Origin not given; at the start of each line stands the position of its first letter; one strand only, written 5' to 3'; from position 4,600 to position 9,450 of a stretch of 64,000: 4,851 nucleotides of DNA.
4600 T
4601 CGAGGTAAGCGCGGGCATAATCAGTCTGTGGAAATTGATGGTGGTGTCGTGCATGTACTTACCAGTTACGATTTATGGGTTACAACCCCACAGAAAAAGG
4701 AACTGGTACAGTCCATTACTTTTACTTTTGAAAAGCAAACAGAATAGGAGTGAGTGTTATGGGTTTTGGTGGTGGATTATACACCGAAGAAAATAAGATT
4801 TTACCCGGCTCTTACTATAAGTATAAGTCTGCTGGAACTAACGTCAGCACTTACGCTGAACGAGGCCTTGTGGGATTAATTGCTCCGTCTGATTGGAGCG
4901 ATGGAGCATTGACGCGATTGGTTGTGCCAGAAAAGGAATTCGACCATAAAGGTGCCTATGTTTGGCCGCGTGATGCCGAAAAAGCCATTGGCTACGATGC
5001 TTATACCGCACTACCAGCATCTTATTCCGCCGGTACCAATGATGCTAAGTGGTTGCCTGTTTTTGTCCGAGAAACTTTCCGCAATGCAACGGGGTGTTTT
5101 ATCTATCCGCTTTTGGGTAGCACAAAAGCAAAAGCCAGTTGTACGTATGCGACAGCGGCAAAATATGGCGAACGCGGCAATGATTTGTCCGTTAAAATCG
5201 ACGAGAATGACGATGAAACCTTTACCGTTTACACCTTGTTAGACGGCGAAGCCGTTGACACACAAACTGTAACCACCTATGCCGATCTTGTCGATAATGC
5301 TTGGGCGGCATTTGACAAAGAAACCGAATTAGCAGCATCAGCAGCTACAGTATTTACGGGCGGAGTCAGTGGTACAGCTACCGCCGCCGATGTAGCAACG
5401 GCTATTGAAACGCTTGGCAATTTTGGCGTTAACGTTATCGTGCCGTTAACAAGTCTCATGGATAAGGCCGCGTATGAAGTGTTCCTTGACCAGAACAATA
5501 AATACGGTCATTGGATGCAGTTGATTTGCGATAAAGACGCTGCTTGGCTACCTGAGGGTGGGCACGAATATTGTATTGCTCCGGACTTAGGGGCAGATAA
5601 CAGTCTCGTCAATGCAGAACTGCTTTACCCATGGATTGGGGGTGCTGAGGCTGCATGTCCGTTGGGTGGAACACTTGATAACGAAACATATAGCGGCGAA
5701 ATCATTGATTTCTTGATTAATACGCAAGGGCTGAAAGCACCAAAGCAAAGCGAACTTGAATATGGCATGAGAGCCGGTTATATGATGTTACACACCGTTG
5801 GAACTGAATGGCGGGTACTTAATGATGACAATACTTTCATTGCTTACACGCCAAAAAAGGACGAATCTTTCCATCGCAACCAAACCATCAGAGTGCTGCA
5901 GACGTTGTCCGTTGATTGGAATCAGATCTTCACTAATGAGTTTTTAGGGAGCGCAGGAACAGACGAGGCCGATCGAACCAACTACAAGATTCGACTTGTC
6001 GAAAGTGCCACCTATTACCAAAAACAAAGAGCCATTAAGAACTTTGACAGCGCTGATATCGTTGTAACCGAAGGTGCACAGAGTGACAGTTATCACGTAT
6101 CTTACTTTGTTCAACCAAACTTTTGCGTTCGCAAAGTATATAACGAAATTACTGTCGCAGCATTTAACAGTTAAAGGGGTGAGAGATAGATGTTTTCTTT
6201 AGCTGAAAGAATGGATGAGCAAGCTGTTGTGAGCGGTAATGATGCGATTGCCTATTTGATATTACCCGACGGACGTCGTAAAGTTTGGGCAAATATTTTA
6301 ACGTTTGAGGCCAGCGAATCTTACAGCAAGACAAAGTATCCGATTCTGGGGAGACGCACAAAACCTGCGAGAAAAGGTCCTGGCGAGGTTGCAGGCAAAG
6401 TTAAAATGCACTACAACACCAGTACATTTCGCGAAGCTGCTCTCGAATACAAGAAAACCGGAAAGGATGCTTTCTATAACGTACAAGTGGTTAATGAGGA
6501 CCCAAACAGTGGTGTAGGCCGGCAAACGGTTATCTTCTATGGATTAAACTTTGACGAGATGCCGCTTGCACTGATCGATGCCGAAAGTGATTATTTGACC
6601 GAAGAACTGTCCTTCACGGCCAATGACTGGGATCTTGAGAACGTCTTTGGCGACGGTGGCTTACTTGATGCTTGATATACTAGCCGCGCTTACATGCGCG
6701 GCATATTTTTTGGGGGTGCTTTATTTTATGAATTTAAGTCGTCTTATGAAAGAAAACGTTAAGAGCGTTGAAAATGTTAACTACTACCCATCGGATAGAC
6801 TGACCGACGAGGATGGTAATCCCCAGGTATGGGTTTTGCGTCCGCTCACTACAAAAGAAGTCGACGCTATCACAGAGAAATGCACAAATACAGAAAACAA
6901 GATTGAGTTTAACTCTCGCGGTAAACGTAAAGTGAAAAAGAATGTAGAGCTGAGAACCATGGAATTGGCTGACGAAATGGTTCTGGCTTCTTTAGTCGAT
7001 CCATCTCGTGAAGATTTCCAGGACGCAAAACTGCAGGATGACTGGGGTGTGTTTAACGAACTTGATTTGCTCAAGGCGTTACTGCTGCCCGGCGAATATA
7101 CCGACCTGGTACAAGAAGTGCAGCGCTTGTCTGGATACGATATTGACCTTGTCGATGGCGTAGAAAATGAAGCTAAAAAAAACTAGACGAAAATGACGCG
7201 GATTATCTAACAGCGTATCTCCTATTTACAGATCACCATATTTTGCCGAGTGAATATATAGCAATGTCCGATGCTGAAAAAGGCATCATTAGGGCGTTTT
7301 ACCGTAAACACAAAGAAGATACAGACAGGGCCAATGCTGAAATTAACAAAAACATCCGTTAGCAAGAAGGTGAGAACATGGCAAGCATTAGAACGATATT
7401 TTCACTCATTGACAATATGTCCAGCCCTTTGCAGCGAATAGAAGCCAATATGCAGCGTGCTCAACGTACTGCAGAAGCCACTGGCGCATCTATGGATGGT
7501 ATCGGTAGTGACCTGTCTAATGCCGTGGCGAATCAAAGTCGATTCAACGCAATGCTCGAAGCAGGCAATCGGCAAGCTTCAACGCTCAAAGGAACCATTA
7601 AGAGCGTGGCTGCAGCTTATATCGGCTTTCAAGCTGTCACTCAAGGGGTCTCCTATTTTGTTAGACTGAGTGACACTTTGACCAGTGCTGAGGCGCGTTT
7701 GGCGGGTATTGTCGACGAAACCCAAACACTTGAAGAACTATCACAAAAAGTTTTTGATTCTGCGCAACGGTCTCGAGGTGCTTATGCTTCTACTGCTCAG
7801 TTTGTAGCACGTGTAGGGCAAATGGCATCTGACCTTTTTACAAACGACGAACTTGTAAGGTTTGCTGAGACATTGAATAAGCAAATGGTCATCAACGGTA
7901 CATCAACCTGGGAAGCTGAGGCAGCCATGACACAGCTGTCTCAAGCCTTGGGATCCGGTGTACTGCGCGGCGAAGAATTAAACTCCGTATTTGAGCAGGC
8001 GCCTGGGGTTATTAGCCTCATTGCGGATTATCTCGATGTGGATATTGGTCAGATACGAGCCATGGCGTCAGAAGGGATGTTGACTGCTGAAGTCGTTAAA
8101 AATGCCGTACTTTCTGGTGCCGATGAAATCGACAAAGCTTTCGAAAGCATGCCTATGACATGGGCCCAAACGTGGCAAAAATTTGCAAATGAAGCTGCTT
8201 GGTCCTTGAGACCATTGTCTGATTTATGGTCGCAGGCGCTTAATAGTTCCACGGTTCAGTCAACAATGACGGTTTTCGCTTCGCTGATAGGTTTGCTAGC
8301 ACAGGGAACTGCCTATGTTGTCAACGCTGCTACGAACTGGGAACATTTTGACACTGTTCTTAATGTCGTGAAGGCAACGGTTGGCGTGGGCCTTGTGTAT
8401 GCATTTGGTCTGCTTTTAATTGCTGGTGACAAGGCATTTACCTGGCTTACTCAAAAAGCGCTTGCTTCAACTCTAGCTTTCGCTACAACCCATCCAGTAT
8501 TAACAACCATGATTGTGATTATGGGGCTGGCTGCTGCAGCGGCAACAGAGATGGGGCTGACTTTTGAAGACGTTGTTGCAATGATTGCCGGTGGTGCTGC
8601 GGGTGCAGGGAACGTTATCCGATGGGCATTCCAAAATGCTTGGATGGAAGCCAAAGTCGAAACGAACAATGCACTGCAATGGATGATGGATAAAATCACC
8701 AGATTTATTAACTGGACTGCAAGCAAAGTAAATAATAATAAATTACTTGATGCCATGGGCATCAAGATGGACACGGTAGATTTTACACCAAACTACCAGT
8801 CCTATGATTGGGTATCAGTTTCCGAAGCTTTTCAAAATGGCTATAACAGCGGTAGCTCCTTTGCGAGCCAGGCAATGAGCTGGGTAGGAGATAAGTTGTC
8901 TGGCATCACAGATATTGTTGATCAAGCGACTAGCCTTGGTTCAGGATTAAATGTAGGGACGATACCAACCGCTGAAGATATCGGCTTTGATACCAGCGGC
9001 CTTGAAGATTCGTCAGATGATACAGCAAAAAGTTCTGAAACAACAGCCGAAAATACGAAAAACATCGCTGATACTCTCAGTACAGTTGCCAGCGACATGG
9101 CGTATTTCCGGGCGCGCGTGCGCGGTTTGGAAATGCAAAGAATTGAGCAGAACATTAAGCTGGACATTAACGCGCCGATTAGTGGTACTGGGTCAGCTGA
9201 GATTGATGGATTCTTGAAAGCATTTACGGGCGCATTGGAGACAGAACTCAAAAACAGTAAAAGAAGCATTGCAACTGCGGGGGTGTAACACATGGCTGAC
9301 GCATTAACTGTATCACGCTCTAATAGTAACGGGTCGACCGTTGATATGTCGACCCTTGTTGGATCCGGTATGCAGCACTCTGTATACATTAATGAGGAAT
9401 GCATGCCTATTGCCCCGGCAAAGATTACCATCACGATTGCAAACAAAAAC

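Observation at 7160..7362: Programmed -1 ribosomal frameshift site (A8 slippery run) in the tail assembly chaperone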

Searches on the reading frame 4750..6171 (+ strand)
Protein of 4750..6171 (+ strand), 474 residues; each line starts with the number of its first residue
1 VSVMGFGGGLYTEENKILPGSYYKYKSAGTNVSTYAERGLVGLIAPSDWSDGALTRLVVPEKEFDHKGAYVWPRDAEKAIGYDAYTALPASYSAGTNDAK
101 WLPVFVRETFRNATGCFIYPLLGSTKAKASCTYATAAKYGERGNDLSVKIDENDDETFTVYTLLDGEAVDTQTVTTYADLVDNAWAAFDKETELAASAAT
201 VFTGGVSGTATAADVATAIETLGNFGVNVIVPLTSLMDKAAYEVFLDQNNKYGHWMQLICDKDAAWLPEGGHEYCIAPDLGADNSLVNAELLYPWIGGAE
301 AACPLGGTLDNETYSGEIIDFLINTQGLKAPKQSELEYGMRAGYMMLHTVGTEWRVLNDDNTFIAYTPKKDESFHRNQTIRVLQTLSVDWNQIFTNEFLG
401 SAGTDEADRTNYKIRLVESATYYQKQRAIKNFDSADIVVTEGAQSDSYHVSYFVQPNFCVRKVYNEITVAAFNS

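Call 10: search_protein_families(library=pfam, proteins=[window:4750-6171:+], max_evalue=0.01)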
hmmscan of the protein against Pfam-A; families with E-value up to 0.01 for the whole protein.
window:4750-6171:+ (474 aa): 2 families
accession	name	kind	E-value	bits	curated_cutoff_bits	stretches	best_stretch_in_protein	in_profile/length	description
PF17481.7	Phage_sheath_domII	-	2.8e-11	44.1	31.4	1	125-206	4-97/98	Phage tail sheath protein beta-sandwich domain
PF17482.7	Phage_sheath_1C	-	1.7e-09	38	26.9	1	370-469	2-103/104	Phage tail sheath C-terminal domain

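Call 11: search_protein_families(library=phrogs, proteins=[window:4750-6171:+], max_evalue=0.01)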
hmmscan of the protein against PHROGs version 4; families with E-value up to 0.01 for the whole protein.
window:4750-6171:+ (474 aa): 2 families
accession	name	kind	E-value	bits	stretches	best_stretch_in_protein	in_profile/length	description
phrog_279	-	tail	4.6e-59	201.5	1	8-470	3-483/489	tail sheath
phrog_1480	-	tail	6.2e-06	26.4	1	330-407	191-268/353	tail sheath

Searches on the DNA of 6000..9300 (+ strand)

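Call 12: search_dna_similar(query=window:6000-9300:+, collection=phages, mode=distant, max_rows=15)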
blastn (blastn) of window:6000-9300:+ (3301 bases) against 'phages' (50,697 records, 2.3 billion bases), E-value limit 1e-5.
Records with a match: 2; places in all: 2; records where one place covers at least 80% of the query: 0.
Best place of each record, by identity: 60-80% 2.
By first word of the organism name: Clostridium 2.
By host as written in the record: - 2.
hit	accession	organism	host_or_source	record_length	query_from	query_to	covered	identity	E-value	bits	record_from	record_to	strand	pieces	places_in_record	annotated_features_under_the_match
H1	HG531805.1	Clostridium phage CDMH1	-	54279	2021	2104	3%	76.2%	1e-6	63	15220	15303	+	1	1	CDHM1_gp22: putative tape measure protein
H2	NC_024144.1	Clostridium phage CDMH1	-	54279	2021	2104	3%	76.2%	1e-6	63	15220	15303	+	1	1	CDHM1_gp22: tail length tape measure protein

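Call 59: search_rna_families(source=window, start=6000, end=8000, threshold=evalue, max_evalue=1)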
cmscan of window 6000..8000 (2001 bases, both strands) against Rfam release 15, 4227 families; matches with E-value up to 1: 0.
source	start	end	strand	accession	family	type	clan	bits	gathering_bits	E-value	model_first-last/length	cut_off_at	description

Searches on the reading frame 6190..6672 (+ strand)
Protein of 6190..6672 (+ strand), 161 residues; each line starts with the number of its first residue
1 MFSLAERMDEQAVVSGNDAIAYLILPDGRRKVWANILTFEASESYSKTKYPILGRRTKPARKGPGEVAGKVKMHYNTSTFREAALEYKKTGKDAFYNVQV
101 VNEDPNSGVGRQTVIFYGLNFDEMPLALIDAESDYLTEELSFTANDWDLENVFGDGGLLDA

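Call 10: search_protein_families(library=pfam, proteins=[window:6190-6672:+], max_evalue=0.01)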
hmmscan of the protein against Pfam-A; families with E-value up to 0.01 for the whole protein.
window:6190-6672:+ (161 aa): 1 family
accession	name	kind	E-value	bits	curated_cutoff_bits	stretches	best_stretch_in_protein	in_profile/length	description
PF09393.16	DUF2001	-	1.5e-30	106.4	27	1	7-149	2-137/139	Phage tail tube protein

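Call 11: search_protein_families(library=phrogs, proteins=[window:6190-6672:+], max_evalue=0.01)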
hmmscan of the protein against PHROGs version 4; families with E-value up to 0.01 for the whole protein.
window:6190-6672:+ (161 aa): 2 families
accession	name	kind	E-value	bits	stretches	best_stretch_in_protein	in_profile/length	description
phrog_365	-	tail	1.3e-33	117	1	6-152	3-142/146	tail protein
phrog_23960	-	tail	6.7e-21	75.4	1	85-153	2-70/77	tail protein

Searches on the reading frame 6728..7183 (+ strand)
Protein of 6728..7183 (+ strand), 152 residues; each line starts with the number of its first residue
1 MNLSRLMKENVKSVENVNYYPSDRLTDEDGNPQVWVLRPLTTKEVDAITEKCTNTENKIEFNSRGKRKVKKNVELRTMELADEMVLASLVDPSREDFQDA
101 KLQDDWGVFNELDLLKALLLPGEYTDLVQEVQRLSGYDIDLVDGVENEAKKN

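Call 10: search_protein_families(library=pfam, proteins=[window:6728-7183:+], max_evalue=0.01)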
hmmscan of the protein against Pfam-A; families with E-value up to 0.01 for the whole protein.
window:6728-7183:+ (152 aa): 1 family
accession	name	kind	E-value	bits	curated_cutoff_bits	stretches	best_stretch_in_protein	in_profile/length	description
PF08890.17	Phage_TAC_5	-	7.5e-32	110.5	27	1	3-146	1-132/135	Phage XkdN-like tail assembly chaperone protein, TAC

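Call 11: search_protein_families(library=phrogs, proteins=[window:6728-7183:+], max_evalue=0.01)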
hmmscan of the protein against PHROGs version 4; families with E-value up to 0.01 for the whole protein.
window:6728-7183:+ (152 aa): 2 families
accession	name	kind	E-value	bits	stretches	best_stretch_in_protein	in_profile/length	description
phrog_389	-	tail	3e-33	115.9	1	1-150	14-150/151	tail protein XkdN-like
phrog_4976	-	tail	4.9e-06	27.9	1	51-140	30-118/129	tail assembly chaperone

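Call 25: find_related_loci(query=window:6728-7183:+, collection=genome_contigs, flank=2500)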
Query window:6728-7183:+ (152 aa) in genome_contigs; peptide patterns used: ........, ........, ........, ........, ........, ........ (x = any residue, [..] = any of these).
82 stretches matched a pattern, but none encodes a relative of the query by tblastn (E <= 1e-3).

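Call 26: find_homologous_proteins(query=window:6728-7183:+, max_evalue=0.00001)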
Query window:6728-7183:+ (152 aa): 6 proteins with E <= 0.00001 among 63 candidates.
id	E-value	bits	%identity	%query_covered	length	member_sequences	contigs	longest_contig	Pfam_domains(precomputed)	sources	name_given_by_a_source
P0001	5.0e-87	307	95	100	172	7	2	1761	PF08890.18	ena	-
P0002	1.9e-62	227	71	100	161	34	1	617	PF08890.18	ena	-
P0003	6.9e-61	222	70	100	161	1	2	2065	PF08890.18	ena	-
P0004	1.4e-55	205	67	100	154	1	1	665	PF08890.18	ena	-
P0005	2.9e-54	201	65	100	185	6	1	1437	PF08890.18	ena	-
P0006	1.6e-23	101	72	49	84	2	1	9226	PF08890.18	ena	-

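Call 27: find_related_loci(query=window:6728-7183:+, collection=viral_contigs, flank=2500)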
Query window:6728-7183:+ (152 aa) in viral_contigs; peptide patterns used: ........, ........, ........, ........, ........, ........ (x = any residue, [..] = any of these).
20 stretches matched a pattern, but none encodes a relative of the query by tblastn (E <= 1e-3).

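Call 28: find_encoding_contigs(protein=P0001, flank=3000, max_places=4)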
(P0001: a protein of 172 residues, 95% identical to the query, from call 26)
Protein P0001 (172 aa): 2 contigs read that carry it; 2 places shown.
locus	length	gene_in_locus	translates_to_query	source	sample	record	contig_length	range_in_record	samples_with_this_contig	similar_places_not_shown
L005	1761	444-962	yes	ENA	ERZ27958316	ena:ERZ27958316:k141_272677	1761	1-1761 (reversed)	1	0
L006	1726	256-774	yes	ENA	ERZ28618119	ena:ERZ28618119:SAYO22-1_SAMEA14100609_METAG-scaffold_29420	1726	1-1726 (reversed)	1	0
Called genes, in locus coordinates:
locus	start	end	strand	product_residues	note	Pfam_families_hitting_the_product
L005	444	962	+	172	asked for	PF08890:Phage_TAC_5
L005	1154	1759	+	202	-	?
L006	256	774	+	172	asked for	PF08890:Phage_TAC_5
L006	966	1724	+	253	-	?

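Call 29: find_encoding_contigs(protein=P0003, flank=3000, max_places=4)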
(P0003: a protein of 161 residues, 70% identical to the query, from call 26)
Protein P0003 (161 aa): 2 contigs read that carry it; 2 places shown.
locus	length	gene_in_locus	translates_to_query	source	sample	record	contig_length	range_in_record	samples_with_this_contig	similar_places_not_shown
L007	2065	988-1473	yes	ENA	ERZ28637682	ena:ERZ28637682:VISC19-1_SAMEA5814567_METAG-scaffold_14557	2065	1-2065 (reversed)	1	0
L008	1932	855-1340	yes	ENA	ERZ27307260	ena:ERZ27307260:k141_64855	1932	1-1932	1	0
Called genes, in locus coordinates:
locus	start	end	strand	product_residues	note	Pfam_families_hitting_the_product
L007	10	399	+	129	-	PF17482:Phage_sheath_1C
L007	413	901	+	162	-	PF09393:DUF2001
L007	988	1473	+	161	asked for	PF08890:Phage_TAC_5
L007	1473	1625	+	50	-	-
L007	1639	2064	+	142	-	?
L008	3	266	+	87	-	?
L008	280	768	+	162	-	PF09393:DUF2001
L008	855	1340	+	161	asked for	PF08890:Phage_TAC_5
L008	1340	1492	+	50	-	-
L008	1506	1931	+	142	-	?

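Call 30: find_encoding_contigs(protein=P0005, flank=3000, max_places=4)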
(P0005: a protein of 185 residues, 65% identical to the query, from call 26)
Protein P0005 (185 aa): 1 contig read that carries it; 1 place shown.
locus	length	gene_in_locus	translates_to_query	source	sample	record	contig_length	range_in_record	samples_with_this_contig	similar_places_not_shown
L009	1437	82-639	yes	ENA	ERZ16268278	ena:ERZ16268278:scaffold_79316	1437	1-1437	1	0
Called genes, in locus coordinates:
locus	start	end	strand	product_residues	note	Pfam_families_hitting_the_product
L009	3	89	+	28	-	?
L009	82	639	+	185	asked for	PF08890:Phage_TAC_5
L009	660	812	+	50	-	-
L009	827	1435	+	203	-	?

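Call 67: search_protein_families(library=ncbifam, proteins=[window:6728-7183:+], max_evalue=0.001)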
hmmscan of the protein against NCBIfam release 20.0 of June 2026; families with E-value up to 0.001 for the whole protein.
window:6728-7183:+ (152 aa): 0 families

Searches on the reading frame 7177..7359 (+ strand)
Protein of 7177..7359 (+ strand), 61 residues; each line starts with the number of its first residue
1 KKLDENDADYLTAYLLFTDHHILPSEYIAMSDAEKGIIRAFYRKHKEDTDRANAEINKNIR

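Call 11: search_protein_families(library=phrogs, proteins=[window:7177-7359:+], max_evalue=0.01)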
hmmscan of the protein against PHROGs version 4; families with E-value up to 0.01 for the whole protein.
seq(61 aa): 2 families
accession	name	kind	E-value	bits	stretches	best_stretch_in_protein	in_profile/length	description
phrog_2722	-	unknown function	3.5e-06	28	1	14-44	2-32/49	-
phrog_28231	-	unknown function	0.0057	17.9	1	7-53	7-57/59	-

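Call 67: search_protein_families(library=ncbifam, proteins=[window:7177-7359:+], max_evalue=0.001)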
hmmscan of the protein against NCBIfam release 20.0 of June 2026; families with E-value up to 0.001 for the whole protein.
seq(61 aa): 0 families

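Call 97: search_protein_representatives(protein=window:7177-7359:+)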
Query: 61 residues. Proteins with E-value up to 0.001 (for the whole library): 3; up to 1e-10: 1; up to 1e-30: 0. The best 3 are listed.
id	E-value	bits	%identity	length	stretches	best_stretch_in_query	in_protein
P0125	3.6e-11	58.6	33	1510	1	9-41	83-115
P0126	3.8e-05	39.8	-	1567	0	-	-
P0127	8.2e-05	38.8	49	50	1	12-58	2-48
